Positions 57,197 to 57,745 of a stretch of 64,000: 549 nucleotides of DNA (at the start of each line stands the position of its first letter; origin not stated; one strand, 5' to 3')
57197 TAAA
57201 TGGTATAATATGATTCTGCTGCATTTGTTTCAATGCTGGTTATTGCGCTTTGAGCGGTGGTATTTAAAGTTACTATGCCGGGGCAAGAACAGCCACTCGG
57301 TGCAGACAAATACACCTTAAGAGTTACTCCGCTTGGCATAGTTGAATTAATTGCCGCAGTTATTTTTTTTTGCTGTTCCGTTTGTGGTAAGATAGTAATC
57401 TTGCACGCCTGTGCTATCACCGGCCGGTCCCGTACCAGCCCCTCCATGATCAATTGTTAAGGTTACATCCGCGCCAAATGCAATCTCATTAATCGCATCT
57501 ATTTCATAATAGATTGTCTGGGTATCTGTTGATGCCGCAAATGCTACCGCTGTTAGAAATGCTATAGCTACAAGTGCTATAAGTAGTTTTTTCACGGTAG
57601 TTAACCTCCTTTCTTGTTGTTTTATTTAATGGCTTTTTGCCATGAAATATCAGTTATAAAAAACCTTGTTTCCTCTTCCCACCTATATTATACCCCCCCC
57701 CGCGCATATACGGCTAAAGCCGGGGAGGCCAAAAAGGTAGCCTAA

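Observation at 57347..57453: Family copy 4 is frameshifted exactly at an A9 coding homopolymer. One A fewer restores the family frame.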

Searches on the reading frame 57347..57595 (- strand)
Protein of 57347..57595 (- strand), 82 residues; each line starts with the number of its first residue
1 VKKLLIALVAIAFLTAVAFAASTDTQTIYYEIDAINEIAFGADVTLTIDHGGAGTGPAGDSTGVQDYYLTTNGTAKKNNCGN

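Call 35: find_encoding_contigs(protein=window:57347-57595:-, flank=3000, max_places=10)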
Protein window:57347-57595:- (82 aa): no gene with exactly this product is on record in the collection.

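Call 36: list_cluster_members(proteins=[window:57350-57595:-, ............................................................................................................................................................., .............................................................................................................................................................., P0004, P0019, window:57124-57453:-])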
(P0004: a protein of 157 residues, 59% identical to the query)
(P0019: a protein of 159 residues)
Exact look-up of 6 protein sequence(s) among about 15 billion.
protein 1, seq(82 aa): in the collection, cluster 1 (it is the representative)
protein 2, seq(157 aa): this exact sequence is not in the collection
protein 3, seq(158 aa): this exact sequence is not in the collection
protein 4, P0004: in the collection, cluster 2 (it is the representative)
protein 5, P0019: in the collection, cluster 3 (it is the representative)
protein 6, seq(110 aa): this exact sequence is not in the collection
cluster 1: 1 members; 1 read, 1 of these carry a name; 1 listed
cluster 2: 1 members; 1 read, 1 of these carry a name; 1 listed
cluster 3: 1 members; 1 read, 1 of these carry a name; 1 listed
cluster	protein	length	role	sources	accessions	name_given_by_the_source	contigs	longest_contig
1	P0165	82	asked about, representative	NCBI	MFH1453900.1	MAG: hypothetical protein ABIH00_07970 [Armatimonadota bacterium]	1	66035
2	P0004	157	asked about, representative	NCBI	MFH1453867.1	MAG: hypothetical protein ABIH00_07795 [Armatimonadota bacterium]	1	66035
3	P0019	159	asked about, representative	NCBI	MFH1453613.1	MAG: hypothetical protein ABIH00_06505 [Armatimonadota bacterium]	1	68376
